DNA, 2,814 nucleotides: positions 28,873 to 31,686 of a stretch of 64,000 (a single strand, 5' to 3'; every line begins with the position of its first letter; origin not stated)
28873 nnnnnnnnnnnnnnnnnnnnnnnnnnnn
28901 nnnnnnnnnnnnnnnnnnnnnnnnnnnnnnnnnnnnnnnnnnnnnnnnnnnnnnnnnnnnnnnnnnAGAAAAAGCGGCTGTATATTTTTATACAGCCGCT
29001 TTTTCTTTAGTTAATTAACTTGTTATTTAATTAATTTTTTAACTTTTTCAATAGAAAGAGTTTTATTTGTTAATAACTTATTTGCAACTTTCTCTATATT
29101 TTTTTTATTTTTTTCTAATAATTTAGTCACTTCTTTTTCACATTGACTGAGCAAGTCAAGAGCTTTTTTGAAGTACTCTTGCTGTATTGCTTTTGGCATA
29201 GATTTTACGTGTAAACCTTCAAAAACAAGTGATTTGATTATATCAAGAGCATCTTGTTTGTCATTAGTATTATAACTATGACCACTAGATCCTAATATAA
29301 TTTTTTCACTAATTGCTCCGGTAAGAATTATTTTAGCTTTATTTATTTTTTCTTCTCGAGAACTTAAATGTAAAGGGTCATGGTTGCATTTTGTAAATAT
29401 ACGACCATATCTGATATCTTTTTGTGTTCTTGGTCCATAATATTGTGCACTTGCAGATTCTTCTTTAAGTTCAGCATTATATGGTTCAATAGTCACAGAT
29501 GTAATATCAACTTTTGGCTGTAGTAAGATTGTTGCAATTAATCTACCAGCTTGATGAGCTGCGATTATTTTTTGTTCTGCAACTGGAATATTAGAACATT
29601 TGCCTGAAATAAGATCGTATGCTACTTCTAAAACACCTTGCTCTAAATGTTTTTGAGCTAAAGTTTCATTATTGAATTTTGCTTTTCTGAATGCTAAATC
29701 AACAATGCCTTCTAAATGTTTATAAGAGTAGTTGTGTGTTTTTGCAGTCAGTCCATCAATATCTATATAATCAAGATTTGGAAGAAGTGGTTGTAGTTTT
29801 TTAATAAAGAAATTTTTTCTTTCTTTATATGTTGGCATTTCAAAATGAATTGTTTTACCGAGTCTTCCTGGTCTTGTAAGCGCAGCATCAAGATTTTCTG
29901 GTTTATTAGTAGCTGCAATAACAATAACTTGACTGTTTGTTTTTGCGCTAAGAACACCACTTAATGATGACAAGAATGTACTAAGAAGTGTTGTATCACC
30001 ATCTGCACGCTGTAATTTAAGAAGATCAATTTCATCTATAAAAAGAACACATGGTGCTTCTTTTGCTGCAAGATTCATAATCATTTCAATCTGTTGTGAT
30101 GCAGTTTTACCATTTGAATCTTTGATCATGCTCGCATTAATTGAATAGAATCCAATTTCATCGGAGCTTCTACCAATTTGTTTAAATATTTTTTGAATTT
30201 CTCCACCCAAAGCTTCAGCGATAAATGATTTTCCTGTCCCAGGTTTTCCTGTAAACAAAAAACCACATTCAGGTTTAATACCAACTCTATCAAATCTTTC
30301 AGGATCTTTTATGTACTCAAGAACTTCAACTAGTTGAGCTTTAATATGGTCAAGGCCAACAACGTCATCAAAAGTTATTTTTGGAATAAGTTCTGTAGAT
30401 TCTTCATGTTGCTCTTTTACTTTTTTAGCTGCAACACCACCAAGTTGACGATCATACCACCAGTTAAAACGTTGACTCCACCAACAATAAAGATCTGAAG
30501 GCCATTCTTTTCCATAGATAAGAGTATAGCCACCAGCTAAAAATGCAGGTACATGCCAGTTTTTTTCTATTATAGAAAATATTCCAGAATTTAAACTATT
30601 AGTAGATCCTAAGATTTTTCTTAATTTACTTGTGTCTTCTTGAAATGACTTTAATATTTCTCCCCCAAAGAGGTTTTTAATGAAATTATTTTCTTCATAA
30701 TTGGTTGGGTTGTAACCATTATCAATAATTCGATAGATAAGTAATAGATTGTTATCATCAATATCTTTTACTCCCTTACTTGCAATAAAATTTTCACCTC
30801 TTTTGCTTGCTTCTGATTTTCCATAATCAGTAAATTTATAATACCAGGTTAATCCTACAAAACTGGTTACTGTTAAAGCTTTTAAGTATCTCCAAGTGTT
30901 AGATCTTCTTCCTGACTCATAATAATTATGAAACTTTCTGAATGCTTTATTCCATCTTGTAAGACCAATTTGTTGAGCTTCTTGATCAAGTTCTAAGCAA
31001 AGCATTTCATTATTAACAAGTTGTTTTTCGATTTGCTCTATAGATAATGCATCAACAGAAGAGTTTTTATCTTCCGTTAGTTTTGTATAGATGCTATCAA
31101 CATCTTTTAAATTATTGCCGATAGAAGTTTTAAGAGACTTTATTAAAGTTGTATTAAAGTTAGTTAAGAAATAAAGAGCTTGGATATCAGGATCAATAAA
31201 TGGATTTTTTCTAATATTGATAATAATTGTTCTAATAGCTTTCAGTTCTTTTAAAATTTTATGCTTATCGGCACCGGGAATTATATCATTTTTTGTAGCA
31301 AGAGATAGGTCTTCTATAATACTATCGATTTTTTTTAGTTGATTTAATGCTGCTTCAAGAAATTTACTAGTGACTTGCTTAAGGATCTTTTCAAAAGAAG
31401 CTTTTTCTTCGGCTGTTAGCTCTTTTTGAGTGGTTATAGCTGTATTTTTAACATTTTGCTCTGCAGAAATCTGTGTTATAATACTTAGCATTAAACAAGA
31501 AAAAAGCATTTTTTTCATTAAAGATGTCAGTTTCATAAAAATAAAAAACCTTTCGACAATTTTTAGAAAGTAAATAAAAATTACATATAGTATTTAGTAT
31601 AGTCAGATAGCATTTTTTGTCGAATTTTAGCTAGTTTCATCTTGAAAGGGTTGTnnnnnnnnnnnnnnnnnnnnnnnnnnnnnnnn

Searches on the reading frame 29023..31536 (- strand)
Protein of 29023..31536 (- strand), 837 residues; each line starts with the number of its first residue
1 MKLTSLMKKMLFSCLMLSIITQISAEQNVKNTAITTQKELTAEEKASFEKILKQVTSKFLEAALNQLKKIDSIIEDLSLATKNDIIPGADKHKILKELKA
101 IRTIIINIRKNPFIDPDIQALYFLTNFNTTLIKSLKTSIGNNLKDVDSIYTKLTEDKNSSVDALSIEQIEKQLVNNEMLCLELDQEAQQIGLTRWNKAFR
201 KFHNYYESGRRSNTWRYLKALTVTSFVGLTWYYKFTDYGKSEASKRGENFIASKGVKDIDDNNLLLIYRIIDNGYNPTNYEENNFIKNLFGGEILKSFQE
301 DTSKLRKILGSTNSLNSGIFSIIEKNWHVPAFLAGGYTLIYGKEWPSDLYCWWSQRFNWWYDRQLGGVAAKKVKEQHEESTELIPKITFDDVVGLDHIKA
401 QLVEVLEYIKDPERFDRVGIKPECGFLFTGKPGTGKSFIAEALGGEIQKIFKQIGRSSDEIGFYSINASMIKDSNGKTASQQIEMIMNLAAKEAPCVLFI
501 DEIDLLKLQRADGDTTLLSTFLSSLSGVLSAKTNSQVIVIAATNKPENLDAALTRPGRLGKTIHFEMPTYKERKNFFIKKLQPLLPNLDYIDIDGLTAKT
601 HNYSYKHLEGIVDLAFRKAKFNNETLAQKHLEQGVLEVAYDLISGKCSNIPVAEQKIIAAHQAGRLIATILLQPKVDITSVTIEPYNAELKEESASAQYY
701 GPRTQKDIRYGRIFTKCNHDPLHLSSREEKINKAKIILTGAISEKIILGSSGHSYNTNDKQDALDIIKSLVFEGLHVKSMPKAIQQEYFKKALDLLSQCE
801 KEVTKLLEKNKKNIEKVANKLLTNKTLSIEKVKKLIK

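Call 12: search_protein_families(library=pfam, proteins=[window:29023-31536:-], max_evalue=0.00001)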
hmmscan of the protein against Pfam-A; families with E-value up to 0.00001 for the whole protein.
window:29023-31536:- (837 aa): 1 family
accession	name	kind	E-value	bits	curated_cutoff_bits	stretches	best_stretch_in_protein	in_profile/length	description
PF00004.35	AAA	-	2.4e-25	90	21.2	1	427-566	2-130/131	ATPase family associated with various cellular activities (AAA)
